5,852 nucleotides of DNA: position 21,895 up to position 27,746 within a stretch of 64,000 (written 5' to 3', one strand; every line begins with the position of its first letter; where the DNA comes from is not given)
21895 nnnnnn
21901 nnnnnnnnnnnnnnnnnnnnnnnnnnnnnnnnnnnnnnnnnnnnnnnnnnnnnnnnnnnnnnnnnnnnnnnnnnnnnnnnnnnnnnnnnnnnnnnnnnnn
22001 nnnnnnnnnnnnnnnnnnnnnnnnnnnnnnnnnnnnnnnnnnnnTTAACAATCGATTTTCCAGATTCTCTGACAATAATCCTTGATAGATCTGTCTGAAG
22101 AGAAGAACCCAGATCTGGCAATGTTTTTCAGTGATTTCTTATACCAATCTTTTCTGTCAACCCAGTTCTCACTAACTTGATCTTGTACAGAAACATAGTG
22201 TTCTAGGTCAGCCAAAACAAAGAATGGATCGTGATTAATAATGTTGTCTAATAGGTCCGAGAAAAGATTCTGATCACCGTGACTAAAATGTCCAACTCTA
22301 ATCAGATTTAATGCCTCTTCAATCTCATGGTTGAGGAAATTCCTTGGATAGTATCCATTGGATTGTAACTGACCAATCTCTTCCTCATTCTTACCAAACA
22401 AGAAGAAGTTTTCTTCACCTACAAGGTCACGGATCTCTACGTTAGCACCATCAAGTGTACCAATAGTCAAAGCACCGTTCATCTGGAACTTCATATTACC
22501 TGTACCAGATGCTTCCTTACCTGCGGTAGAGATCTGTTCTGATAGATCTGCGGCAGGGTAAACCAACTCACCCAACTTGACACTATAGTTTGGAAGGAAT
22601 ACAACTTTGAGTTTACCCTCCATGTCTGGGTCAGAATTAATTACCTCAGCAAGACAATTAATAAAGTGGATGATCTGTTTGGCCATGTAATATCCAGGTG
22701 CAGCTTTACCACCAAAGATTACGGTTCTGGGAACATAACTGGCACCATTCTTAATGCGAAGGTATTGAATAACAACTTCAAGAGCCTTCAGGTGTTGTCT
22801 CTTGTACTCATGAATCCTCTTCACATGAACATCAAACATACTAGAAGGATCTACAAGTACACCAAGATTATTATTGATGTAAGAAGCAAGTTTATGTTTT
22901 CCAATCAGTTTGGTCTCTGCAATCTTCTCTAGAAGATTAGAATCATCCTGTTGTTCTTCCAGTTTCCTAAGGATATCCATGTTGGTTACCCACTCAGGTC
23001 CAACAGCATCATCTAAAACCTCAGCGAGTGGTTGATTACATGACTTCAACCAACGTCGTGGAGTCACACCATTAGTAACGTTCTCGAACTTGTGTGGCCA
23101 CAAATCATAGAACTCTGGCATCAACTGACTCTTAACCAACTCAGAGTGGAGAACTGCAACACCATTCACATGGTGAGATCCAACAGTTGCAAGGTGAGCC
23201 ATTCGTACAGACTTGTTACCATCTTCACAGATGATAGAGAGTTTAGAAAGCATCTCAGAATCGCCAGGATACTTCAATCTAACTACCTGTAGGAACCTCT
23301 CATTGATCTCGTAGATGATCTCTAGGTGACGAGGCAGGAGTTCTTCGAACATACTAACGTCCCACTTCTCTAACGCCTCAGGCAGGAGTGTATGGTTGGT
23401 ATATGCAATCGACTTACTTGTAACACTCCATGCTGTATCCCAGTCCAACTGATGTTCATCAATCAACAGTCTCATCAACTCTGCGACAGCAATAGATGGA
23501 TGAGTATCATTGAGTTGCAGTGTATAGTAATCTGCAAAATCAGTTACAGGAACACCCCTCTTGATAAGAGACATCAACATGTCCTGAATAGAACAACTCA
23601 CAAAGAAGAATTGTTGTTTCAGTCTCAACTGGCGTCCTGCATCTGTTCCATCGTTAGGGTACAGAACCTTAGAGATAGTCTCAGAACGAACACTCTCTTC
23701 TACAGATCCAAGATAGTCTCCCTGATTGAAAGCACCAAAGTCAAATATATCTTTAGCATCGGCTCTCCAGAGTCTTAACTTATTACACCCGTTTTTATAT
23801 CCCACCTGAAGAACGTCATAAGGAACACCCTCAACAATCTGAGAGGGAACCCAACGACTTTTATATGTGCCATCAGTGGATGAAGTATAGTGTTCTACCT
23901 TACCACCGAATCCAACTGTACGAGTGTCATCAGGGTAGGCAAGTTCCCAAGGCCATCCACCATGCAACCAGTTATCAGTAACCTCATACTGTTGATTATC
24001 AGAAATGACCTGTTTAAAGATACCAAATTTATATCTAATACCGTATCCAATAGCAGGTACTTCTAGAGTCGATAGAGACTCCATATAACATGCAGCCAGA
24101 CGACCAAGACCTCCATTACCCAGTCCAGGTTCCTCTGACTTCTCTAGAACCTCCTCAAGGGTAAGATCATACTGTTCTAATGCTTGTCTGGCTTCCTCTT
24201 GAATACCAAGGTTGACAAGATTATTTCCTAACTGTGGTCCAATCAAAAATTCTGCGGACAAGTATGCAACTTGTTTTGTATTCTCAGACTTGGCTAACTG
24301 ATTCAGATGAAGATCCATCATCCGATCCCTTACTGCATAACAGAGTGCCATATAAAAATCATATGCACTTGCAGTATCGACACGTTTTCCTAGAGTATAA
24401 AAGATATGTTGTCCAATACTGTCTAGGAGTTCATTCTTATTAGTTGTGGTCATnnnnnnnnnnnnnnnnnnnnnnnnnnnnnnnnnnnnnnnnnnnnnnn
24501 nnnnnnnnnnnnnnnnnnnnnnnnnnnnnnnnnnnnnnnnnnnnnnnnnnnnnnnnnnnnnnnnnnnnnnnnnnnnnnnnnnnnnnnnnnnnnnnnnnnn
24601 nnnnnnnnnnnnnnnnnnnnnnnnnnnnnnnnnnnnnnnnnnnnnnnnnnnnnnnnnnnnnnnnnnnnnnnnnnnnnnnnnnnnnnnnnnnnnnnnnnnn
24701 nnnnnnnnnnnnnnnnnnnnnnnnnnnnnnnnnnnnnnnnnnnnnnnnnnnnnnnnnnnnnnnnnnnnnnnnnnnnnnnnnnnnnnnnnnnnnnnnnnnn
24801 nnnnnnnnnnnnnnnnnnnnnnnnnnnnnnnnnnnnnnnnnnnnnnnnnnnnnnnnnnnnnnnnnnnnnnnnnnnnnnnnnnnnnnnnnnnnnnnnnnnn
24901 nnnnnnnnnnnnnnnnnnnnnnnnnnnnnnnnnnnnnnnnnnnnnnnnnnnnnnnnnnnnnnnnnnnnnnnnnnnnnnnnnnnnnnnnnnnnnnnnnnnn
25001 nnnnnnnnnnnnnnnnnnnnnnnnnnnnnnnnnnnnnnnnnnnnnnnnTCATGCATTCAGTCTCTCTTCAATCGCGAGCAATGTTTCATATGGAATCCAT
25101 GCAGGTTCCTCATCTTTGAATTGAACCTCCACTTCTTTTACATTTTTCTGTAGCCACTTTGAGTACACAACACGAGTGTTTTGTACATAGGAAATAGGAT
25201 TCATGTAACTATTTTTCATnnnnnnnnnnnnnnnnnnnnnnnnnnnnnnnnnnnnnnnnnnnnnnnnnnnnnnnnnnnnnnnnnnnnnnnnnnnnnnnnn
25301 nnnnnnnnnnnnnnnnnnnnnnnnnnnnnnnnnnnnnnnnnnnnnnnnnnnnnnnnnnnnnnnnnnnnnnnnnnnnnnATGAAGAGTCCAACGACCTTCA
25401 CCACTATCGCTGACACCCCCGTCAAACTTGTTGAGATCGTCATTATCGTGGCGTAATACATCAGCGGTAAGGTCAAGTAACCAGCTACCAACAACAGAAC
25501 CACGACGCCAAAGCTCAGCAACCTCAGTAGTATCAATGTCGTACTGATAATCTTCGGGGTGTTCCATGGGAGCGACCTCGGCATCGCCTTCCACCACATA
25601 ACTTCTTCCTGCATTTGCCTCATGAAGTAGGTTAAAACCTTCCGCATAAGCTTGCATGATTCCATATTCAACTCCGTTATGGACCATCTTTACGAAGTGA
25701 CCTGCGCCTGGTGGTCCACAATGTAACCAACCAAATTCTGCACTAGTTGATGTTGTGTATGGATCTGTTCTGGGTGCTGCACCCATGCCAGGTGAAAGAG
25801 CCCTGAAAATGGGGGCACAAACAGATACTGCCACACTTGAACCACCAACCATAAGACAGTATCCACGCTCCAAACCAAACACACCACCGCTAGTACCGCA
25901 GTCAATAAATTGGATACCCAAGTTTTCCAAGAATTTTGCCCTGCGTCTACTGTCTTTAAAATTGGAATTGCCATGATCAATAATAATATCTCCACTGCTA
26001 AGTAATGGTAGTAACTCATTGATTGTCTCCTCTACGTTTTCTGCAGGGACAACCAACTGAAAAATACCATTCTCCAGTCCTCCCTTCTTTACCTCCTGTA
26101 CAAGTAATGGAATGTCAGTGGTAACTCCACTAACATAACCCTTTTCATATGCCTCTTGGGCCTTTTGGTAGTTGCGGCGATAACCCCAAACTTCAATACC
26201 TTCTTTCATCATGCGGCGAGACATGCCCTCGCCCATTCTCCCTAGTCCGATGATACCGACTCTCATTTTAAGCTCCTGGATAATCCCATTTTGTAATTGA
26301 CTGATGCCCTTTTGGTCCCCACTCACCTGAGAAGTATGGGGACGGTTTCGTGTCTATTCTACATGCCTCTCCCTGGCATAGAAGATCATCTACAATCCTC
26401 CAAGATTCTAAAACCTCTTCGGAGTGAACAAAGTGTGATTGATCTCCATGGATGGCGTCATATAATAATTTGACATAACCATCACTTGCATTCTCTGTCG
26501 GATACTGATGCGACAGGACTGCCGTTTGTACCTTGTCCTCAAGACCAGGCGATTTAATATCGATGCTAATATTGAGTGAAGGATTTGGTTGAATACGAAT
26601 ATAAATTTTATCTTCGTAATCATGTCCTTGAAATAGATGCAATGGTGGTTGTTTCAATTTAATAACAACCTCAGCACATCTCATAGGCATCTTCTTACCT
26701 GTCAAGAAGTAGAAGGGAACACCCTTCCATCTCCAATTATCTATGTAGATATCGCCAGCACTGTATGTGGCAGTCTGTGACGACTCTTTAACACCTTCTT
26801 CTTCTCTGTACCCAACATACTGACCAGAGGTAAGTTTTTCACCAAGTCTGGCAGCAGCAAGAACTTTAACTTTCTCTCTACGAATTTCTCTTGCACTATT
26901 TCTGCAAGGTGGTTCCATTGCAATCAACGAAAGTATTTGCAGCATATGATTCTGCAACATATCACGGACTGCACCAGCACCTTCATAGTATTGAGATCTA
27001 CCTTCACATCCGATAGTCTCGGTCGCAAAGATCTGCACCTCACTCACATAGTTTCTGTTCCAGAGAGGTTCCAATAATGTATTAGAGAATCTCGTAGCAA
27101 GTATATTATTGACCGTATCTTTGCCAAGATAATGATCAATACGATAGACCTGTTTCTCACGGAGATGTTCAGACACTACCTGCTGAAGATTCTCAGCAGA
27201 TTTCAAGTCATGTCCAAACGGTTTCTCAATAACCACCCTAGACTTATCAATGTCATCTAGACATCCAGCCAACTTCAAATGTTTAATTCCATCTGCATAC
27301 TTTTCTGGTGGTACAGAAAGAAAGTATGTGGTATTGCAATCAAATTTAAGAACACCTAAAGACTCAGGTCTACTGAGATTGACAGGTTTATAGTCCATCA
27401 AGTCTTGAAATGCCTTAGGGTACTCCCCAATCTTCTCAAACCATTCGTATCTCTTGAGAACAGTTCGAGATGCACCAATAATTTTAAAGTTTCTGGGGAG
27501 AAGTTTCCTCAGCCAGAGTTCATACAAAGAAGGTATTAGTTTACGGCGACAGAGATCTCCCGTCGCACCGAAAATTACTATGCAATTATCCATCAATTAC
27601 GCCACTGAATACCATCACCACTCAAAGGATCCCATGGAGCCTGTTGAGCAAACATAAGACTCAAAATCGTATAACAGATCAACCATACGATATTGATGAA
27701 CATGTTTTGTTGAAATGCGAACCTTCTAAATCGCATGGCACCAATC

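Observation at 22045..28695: Phage glycogen phosphorylase co-located with zwf, gnd and PTOX: a glycogen-to-nucleotide funnel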

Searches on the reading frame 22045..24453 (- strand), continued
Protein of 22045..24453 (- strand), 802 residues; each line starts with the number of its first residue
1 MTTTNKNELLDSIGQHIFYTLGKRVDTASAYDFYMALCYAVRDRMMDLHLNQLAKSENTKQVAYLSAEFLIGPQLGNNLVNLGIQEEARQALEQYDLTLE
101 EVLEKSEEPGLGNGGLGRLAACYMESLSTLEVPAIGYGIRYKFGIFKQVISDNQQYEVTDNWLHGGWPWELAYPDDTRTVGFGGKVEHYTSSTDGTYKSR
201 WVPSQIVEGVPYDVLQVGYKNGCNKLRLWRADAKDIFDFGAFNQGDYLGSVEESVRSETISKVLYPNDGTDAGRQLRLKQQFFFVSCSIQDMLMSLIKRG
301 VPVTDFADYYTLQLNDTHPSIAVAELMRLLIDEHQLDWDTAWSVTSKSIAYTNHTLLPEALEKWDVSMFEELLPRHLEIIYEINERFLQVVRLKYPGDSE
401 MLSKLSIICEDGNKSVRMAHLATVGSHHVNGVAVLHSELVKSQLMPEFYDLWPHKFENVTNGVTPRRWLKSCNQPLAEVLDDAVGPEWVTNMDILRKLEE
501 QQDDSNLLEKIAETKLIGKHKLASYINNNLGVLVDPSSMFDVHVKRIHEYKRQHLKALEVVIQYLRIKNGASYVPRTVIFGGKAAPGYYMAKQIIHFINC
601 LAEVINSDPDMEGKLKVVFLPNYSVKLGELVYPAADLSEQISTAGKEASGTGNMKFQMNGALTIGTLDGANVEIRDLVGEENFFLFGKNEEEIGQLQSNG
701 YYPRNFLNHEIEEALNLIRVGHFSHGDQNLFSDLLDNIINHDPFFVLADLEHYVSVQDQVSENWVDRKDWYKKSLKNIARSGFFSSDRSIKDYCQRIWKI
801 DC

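Call 31: search_solved_structures(query=window:22045-24453:-, show_alignments=2, max_evalue=1e-100)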
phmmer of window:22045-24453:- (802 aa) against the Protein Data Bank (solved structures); distinct sequences matched with E-value up to 1e-100: 46.
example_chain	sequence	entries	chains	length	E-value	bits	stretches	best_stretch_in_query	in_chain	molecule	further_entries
9wvu_AAA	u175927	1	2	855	3.1e-291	971.4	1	12-799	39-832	Alpha-1,4 glucan phosphorylase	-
9ukq_A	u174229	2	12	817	5.3e-244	815.2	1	7-801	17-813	Glycogen phosphorylase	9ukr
9s7v_A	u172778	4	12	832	5.7e-244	815.1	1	7-801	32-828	Glycogen phosphorylase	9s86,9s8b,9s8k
9m9p_A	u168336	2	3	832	5.7e-244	815.1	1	7-801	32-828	Alpha-1,4 glucan phosphorylase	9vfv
9upe_A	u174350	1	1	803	7.5e-244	814.7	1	9-801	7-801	Alpha-1,4 glucan phosphorylase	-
9uoe_A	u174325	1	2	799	1.2e-243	814.1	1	10-801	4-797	Alpha-1,4 glucan phosphorylase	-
9v16_A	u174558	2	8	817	1.9e-243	813.4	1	7-801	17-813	Glycogen phosphorylase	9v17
3zcp_A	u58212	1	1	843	4.4e-242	808.9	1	5-801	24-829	GLYCOGEN PHOSPHORYLASE, MUSCLE FORM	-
2ffr_A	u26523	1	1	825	4.6e-242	808.8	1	5-801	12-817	Glycogen phosphorylase, muscle form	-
2gj4_A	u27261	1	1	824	7.6e-242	808.1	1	5-801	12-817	Glycogen phosphorylase, muscle form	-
2gm9_A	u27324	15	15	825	7.6e-242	808.1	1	5-801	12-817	Glycogen phosphorylase, muscle form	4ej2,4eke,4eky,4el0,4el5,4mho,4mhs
3nc4_A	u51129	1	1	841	8.2e-242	808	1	5-801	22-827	Glycogen phosphorylase, muscle form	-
1axr_A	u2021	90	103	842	8.3e-242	808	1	5-801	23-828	GLYCOGEN PHOSPHORYLASE | PROTEIN (GLYCOGEN PHOSPHORYLASE) | GLYCOGEN PHOSPHORYLASE, MUSCLE FORM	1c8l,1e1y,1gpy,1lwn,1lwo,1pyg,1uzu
2pyd_A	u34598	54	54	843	8.3e-242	808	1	5-801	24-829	Glycogen phosphorylase, muscle form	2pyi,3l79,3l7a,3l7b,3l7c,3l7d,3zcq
1abb_A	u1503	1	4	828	1.5e-241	807.1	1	5-801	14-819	GLYCOGEN PHOSPHORYLASE B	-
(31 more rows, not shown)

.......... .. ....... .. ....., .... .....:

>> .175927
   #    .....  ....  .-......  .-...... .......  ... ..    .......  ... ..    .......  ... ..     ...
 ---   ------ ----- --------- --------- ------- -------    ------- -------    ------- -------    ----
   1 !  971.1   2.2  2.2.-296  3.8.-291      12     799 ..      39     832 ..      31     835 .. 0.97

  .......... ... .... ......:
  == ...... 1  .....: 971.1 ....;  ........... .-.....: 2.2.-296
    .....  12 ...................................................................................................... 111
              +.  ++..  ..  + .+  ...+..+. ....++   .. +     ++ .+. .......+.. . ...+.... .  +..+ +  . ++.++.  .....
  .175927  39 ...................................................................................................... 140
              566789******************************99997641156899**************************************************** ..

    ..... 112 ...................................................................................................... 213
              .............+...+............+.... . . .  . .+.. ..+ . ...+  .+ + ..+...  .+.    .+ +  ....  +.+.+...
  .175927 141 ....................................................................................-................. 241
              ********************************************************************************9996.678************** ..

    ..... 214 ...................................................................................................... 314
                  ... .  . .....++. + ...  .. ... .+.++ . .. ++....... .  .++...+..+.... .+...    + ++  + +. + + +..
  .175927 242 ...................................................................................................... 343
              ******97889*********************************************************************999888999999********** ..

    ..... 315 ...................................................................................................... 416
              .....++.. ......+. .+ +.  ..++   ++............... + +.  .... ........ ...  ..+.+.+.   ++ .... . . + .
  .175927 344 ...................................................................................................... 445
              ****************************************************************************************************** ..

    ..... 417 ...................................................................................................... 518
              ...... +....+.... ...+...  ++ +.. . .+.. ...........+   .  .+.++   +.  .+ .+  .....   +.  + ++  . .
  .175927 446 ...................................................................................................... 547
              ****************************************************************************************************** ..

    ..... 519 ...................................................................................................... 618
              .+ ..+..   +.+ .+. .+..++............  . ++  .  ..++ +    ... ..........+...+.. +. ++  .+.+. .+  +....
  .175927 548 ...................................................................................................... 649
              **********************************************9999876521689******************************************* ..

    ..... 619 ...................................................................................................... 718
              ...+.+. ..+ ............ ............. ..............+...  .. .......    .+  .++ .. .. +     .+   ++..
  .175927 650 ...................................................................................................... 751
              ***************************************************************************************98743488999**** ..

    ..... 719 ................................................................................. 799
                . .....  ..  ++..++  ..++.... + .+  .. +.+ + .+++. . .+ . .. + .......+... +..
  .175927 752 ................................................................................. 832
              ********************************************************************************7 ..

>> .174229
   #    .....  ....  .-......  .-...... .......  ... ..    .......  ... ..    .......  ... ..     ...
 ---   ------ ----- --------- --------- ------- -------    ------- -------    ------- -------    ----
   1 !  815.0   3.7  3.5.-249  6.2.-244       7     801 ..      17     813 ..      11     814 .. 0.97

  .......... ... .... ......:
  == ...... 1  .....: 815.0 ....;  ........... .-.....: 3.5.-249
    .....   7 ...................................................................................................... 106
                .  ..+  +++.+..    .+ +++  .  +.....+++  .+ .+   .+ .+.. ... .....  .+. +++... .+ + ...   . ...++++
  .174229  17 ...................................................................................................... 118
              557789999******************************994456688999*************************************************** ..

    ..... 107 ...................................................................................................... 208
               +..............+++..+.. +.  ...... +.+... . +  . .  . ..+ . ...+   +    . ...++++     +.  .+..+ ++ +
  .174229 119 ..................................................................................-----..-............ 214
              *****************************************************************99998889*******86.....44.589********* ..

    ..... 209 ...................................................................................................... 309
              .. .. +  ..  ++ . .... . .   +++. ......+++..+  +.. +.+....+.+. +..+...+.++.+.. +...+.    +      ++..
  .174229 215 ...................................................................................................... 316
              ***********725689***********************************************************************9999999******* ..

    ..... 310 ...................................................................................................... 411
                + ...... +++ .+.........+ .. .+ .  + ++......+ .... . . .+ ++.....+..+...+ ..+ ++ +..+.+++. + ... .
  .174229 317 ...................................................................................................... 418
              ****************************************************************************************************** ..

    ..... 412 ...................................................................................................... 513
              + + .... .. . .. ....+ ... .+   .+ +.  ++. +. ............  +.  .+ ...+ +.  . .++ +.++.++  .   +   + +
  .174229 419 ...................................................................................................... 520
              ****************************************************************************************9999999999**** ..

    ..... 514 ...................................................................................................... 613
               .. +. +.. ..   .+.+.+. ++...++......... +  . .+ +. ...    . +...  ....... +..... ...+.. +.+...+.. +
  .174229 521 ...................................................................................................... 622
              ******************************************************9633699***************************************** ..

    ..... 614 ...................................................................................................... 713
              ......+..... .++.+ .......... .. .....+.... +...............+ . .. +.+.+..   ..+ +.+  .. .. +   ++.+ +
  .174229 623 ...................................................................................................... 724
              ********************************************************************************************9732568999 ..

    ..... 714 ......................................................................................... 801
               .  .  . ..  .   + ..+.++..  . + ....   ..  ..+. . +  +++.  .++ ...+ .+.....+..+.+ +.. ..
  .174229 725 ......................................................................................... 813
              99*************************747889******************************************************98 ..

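Call 62: search_dna_similar(query=L004:7527-7967:+, collection=phages, mode=protein, max_rows=5, max_evalue=1e-20)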
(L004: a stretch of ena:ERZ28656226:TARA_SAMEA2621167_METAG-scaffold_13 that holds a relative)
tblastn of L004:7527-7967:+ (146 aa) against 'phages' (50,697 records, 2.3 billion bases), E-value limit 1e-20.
Records with a match: 2288; places in all: 2290; records where one place covers at least 80% of the query: 2275.
Best place of each record, by identity: 80-90% 34; 60-80% 442; <60% 1812.
By first word of the organism name: Escherichia 639; Synechococcus 377; Klebsiella 323; Salmonella 195; Shigella 87; Aeromonas 80; Acinetobacter 68; Cyanophage 61; Enterobacter 59; Vibrio 57; and 44 more.
By host as written in the record: - 383; Escherichia coli 270; Klebsiella pneumoniae 110; Synechococcus 107; Synechococcus sp. 38; Escherichia coli O157:H7 35; Salmonella enterica 30; Synechococcus sp. WH7803 28; and 491 more.
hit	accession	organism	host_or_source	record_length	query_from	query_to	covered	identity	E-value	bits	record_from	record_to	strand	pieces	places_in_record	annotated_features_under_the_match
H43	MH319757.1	Marine virus AG-345-O18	single cell amplified by WGA-X; seawater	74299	2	143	97%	85.9%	3e-79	259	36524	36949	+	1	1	record has no annotation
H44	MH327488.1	Marine virus AG-341-P01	single cell amplified by WGA-X; seawater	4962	2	143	97%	85.2%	8e-79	258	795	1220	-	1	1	record has no annotation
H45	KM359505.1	Prochlorococcus phage P-TIM68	Prochlorococcus sp. MIT9515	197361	1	145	99%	83.4%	9e-76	249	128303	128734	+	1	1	putative translation repressor | putative clamp loader subunit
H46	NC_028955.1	Prochlorococcus phage P-TIM68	Prochlorococcus sp. MIT9515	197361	1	145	99%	83.4%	9e-76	249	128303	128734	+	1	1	translation repressor | clamp loader of DNA polymerase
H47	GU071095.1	Synechococcus phage S-SM2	Synechococcus sp. WH8017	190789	3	141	95%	84.2%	3e-77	254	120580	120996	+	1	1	regA: translational repressor | gp62: clamp loader subunit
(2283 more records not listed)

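Call 69: search_protein_families(library=phrogs, proteins=[window:22045-24453:-], max_evalue=0.001)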
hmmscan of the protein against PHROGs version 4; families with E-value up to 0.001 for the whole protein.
window:22045-24453:- (802 aa): 1 family
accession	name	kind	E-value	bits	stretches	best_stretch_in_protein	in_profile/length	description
phrog_23782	-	unknown function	2.4e-283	943.2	1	19-800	10-762/774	-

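Call 71: search_protein_families(library=ncbifam, proteins=[window:22045-24453:-], max_evalue=1e-10)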
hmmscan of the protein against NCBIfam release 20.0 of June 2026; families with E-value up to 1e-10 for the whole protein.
window:22045-24453:- (802 aa): 5 families
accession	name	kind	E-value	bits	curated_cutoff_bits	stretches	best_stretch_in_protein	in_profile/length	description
TIGR02093.1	P_ylase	subfamily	0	1138.2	552.9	1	6-800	2-804/804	glycogen/starch/alpha-glucan family phosphorylase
NF011561.0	PRK14985.1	equivalog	1.4e-276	919.8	1273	1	26-799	28-797/800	maltodextrin phosphorylase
NF011562.0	PRK14986.1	equivalog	3.4e-274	911.9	1546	1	8-801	16-811/815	glycogen phosphorylase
TIGR02094.1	more_P_ylases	subfamily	1.1e-34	120.1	191.7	1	312-674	165-516/600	alpha-glucan family phosphorylase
NF041129.1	maldex_phorlase_Thcocales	equivalog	1.6e-25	89.4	1500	1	312-673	263-606/816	maltodextrin phosphorylase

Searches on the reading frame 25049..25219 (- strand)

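Call 3: search_protein_families(library=pfam, proteins=[window:25049-25219:-])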
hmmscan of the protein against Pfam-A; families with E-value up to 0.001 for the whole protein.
window:25049-25219:- (56 aa): 0 families

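Call 69: search_protein_families(library=phrogs, proteins=[window:25049-25219:-], max_evalue=0.001)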
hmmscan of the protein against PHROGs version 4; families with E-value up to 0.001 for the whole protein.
window:25049-25219:- (56 aa): 1 family
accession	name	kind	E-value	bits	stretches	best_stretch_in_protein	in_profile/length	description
phrog_15922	-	unknown function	4.7e-27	94.4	1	6-53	2-49/55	-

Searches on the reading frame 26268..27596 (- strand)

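Call 3: search_protein_families(library=pfam, proteins=[window:26268-27596:-])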
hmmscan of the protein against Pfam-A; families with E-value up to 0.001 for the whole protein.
window:26268-27596:- (442 aa): 2 families
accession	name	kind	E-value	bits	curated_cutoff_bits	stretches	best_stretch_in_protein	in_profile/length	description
PF02781.21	G6PD_C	-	1.6e-88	297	27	1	166-435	1-288/296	Glucose-6-phosphate dehydrogenase, C-terminal domain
PF00479.28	G6PD_N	-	1.5e-43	150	22.1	1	7-164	1-183/183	Glucose-6-phosphate dehydrogenase, NAD binding domain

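Call 71: search_protein_families(library=ncbifam, proteins=[window:26268-27593:-], max_evalue=1e-10)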
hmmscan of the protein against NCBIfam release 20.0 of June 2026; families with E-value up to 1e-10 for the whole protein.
window:26268-27593:- (441 aa): 3 families
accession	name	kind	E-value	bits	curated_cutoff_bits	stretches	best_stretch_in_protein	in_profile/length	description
TIGR00871.1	zwf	equivalog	8.5e-136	453.5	400.6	1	3-435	3-477/486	glucose-6-phosphate dehydrogenase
NF009492.0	PRK12853.1-3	equivalog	6.9e-95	318.7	428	1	4-433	11-463/472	glucose-6-phosphate dehydrogenase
NF004331.0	PRK05722.2-1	equivalog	5.3e-68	230.2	622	1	2-405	3-396/425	glucose-6-phosphate dehydrogenase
